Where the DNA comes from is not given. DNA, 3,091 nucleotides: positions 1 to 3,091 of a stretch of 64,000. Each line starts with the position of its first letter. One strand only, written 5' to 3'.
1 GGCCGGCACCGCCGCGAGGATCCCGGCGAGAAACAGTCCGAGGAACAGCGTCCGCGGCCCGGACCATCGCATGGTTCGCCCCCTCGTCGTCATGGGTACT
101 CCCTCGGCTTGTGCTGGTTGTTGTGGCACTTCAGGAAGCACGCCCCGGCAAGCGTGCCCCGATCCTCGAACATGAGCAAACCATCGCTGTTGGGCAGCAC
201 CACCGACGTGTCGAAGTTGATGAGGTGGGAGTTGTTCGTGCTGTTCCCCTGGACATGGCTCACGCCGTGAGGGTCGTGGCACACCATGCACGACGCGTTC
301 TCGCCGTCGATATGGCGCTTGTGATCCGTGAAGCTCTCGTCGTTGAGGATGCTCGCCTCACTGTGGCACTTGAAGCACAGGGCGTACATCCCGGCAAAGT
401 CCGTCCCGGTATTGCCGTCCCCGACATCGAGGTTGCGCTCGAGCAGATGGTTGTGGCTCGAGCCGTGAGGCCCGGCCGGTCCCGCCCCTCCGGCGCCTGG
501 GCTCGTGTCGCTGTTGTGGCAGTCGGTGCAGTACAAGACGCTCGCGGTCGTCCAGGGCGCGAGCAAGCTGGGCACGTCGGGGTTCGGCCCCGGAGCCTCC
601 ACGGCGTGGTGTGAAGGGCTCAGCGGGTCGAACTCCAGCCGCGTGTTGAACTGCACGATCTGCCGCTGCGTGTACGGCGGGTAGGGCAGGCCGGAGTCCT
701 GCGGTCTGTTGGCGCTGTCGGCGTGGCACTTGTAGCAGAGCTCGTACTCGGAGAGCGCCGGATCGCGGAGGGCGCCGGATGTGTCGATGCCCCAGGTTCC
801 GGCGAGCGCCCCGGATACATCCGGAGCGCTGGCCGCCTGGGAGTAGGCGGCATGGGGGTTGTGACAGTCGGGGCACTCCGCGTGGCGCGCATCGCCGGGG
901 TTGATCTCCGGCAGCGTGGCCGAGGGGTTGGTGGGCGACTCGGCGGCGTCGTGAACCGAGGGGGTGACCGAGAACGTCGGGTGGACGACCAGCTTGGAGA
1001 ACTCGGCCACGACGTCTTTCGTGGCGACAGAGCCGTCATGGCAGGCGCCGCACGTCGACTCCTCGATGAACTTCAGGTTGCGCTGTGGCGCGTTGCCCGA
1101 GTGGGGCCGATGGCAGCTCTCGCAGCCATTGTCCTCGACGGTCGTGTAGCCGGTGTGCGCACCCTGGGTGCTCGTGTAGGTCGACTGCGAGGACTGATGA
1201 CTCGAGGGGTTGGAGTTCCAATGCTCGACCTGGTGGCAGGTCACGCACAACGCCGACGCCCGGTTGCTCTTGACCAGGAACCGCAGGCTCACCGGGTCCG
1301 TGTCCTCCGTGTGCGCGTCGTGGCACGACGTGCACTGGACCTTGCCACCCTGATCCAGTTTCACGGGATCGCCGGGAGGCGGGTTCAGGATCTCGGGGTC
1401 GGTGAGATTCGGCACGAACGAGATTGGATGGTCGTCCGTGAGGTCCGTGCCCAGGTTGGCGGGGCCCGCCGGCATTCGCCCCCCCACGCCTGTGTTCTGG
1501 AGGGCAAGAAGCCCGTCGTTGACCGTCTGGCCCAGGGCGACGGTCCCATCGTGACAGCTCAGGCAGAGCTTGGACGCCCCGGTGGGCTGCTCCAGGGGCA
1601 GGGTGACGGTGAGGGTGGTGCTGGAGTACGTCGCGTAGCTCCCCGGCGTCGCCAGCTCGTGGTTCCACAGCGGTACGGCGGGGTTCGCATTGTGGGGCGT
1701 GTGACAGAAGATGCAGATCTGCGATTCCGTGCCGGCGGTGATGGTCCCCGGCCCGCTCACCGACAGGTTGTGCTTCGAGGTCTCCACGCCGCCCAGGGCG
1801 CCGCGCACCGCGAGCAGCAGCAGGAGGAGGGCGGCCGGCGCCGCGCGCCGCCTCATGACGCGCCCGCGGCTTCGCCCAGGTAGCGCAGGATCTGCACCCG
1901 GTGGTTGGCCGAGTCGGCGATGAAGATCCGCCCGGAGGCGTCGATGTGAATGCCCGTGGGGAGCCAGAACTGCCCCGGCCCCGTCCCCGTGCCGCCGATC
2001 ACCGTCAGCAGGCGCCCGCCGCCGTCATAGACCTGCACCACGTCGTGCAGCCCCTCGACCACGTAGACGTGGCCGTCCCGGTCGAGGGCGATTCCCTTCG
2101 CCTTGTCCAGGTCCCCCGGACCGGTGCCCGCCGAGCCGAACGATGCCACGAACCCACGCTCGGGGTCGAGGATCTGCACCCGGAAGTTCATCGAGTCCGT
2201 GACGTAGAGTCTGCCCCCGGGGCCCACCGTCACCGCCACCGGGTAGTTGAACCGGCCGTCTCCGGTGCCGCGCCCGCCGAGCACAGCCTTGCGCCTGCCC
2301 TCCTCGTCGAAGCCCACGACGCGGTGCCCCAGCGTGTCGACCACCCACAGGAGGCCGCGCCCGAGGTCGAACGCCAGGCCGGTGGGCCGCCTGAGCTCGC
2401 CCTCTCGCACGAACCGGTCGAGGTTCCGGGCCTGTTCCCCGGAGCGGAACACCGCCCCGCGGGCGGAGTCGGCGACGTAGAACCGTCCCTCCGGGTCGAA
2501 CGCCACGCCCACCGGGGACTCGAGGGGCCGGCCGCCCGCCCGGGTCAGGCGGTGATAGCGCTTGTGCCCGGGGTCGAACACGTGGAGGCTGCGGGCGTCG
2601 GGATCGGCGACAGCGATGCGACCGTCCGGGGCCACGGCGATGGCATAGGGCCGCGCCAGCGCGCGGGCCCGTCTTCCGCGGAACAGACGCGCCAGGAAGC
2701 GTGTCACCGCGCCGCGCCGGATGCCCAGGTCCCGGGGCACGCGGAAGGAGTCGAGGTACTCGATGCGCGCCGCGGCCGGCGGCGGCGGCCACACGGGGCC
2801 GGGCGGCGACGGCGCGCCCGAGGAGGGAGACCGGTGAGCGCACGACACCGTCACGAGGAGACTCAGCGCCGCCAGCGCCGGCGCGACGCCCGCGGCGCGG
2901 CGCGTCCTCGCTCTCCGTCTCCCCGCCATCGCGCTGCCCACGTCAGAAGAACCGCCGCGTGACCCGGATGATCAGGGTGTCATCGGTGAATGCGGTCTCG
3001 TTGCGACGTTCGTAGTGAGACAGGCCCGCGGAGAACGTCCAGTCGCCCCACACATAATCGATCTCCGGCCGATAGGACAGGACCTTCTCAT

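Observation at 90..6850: Five-gene NHL / cytochrome / outer-membrane-barrel operon: candidate non-canonical porin-cytochrome electron conduit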

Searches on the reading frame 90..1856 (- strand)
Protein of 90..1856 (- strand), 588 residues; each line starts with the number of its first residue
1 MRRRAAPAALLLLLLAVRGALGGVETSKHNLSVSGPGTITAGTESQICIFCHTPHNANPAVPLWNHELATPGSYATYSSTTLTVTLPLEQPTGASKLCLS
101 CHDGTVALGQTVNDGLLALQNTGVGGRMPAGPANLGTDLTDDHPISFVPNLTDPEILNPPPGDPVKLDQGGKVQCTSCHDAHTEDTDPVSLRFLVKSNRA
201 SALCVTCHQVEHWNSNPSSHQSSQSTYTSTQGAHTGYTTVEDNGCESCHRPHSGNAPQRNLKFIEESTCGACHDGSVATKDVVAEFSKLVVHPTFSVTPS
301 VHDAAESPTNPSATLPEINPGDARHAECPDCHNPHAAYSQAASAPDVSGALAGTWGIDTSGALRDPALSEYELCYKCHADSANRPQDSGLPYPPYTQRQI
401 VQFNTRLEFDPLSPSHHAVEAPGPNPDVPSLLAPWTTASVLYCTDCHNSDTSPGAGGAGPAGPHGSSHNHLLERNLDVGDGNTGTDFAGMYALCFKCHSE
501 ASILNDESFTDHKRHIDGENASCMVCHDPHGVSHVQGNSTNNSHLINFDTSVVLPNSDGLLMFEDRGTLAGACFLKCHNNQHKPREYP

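Call 3: search_protein_families(library=pfam, proteins=[window:90-1856:-], max_evalue=0.1)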
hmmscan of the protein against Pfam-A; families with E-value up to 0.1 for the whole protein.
window:90-1856:- (588 aa): 5 families
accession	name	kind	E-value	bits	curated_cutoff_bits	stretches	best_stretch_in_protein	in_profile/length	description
PF09699.15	Paired_CXXCH_1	-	1.4e-23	82.7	20.6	3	174-209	8-37/41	Doubled CXXCH motif (Paired_CXXCH_1)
PF14522.11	Cytochrome_C7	-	5.6e-14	52.2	24.8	3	234-279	5-54/67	Cytochrome c7 and related cytochrome c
PF14537.11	Cytochrom_c3_2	-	1.6e-05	25.7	25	0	173-274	7-79/79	Cytochrome c3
PF22678.1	Cytochrom_c_NrfB-like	-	0.003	18.5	27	0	492-532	34-70/89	Cytochrome c-type protein NrfB-like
PF03264.19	Cytochrom_NNT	-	0.0066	16.6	24.1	1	484-534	29-79/174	NapC/NirT cytochrome c family, N-terminal region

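Call 4: search_protein_families(library=ncbifam, proteins=[window:90-1856:-], max_evalue=0.1)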
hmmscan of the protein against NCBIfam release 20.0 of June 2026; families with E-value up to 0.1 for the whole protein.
window:90-1856:- (588 aa): 6 families
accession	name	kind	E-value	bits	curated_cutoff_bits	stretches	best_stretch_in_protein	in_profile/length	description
TIGR01905.1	paired_CXXCH_1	subfamily_domain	1.3e-16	60.2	25.2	2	240-275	4-38/41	doubled CXXCH domain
TIGR03508.1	decahem_SO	subfamily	2.4e-09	37.1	192.2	3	240-282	188-228/258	DmsE family decaheme c-type cytochrome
NF041028.1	decahem_GSU2203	exception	4e-08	32.8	325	1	170-210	172-209/317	GSU2203 family decaheme c-type cytochrome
TIGR03153.1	cytochr_NrfH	equivalog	1.5e-05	25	134.2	0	45-107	52-114/138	cytochrome c nitrite reductase small subunit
TIGR03146.1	cyt_nit_nrfB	equivalog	0.017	15.4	166.6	1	442-535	13-99/145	cytochrome c nitrite reductase pentaheme subunit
TIGR04257.1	nanowire_3heme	domain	0.057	13.6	40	1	240-278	21-63/75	c(7)-type cytochrome triheme domain-containing protein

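Call 6: search_solved_structures(query=window:90-1856:-, max_evalue=10, show_alignments=3)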
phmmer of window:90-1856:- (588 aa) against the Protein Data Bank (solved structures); distinct sequences matched with E-value up to 10: 2.
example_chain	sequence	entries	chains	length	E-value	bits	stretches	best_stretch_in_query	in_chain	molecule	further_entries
7tfs_A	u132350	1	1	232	3.4e-27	98.7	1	9-209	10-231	Cytochrome c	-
9yuq_N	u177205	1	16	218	1.3e-22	83.5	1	12-209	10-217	Putative multiheme cytochrome c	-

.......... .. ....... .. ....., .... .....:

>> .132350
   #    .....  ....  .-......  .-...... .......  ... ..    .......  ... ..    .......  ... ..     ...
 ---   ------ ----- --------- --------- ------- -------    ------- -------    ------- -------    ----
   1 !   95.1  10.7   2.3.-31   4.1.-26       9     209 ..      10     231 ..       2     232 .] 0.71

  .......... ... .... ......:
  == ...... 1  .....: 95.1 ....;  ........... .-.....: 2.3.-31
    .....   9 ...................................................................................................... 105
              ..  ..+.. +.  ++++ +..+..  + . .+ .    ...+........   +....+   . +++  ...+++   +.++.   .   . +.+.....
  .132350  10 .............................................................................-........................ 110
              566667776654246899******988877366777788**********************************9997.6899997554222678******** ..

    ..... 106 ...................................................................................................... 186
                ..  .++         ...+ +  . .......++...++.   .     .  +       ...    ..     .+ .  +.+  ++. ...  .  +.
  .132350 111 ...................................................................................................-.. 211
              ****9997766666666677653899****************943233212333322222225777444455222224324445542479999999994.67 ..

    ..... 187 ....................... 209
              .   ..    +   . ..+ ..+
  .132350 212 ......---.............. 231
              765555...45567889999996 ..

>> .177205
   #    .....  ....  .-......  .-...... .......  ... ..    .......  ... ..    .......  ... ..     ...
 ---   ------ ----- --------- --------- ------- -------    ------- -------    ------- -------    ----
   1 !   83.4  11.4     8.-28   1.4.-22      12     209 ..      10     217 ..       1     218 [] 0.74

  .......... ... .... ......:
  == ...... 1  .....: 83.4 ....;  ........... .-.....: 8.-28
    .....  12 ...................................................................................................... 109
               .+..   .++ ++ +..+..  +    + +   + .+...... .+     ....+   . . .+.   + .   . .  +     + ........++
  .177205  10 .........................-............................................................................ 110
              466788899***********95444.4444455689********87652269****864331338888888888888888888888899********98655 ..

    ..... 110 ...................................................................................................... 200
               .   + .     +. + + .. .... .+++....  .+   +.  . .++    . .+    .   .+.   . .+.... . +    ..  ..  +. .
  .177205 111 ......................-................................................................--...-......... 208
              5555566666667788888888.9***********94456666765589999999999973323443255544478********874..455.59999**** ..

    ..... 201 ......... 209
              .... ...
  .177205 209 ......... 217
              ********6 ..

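Call 55: find_encoding_contigs(protein=window:90-1856:-, flank=10000, max_places=3)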
Protein window:90-1856:- (588 aa): no gene with exactly this product is on record in the collection.

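Call 105: search_solved_structures(query=A4, max_evalue=1, show_alignments=0)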
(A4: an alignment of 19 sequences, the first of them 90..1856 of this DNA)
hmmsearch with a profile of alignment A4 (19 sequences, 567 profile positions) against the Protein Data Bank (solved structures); distinct sequences matched with E-value up to 1: 12.
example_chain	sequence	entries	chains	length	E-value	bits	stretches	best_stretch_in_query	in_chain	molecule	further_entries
7tfs_A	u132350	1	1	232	3.8e-51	177.4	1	9-208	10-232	Cytochrome c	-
9yuq_N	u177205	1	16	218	1.6e-40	142.3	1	9-207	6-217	Putative multiheme cytochrome c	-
6qvm_A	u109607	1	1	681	4.2e-08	35.3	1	192-373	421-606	Multiheme cytochrome cf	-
6i5b_A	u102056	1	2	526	1.7e-06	30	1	170-309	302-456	Uncharacterized protein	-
6ef8_A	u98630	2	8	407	0.0013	20.5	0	172-191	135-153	C-type cytochrome OmcS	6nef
5ze8_A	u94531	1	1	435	0.0016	20.2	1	198-275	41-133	cytochrome c552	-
28pb_A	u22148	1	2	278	0.0066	18.1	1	467-506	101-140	Cytochrome c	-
2ozy_A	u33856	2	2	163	0.056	15.1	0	166-281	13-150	Cytochrome c-type protein nrfB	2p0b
7vrj_C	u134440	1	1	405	0.1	14.2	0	266-327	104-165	Photosynthetic reaction center cytochrome c subunit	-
8bcx_A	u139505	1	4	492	0.12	14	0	309-368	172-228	Nitrite reductase (cytochrome; ammonia-forming)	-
8z82_C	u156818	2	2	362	0.8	11.3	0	264-327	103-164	Photosynthetic reaction center cytochrome c subunit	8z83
9j2f_C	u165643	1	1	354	0.87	11.2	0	316-371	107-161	Photosynthetic reaction center cytochrome c subunit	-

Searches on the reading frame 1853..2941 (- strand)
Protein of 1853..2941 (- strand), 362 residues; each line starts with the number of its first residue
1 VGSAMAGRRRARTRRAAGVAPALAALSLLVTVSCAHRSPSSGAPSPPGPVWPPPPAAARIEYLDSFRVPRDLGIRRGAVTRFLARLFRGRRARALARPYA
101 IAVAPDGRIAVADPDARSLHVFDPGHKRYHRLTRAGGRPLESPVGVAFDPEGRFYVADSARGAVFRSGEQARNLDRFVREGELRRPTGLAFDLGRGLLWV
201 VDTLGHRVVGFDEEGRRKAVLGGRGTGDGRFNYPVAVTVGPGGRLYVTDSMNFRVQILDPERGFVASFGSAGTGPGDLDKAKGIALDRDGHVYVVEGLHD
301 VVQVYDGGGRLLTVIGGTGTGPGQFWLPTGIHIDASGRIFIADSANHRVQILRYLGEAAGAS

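Call 3: search_protein_families(library=pfam, proteins=[window:1853-2941:-], max_evalue=0.1)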
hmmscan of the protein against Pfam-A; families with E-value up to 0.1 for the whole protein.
window:1853-2941:- (362 aa): 9 families
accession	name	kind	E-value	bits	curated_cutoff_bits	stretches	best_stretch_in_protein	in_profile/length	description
PF01436.27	NHL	-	1.9e-34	116.4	20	4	231-257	1-27/28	NHL repeat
PF17170.10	DUF5128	-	8.1e-11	42.1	22.9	2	289-348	53-113/321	6-bladed beta-propeller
PF25021.1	TEN_NHL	-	9e-11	41.8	27.1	1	277-318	140-179/357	Teneurin NHL domain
PF08450.18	SGL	-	3.8e-09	37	26.3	2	113-217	103-216/246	SMP-30/Gluconolactonase/LRE-like region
PF02393.21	US22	-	1.2e-05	25.8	35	0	143-182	82-117/124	US22 like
PF06739.17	SBBP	-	1.8e-05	25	20.5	1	274-295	8-29/38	Beta-propeller repeat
PF23500.1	DUF7133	-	7.1e-05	22.7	27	0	233-253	330-350/385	Domain of unknown function (DUF7133)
PF01731.26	Arylesterase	-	0.00016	22.2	21.3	0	325-352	53-81/86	Arylesterase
PF20067.5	SSL_N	-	0.011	16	18.9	0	145-158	25-38/46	Strictosidine synthase-like, N-terminal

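Call 4: search_protein_families(library=ncbifam, proteins=[window:1853-2941:-], max_evalue=0.1)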
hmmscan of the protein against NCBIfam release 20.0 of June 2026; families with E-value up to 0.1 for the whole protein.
window:1853-2941:- (362 aa): 5 families
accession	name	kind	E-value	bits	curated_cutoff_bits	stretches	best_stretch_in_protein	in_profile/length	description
NF035926.1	scyF_NHL_VPEP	equivalog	8.1e-42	143.7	350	3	185-316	153-284/376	scytonemin biosynthesis PEP-CTERM protein ScyF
NF033206.1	ScyE_fam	subfamily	4.7e-12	46.1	80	2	140-163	7-30/333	ScyD/ScyE family protein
TIGR02604.1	Piru_Ver_Nterm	subfamily_domain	2e-09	37.3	122.2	0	140-160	13-33/367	PVC-type heme-binding CxxCH protein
NF047780.1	LIC12708_fam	subfamily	0.0012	17.8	150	0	204-252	154-202/391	LIC_12708 family protein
NF058595.1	invert_tail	domain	0.027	14.8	37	1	2-48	40-85/113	lipo-invert putative C-terminal anchoring domain-containing protein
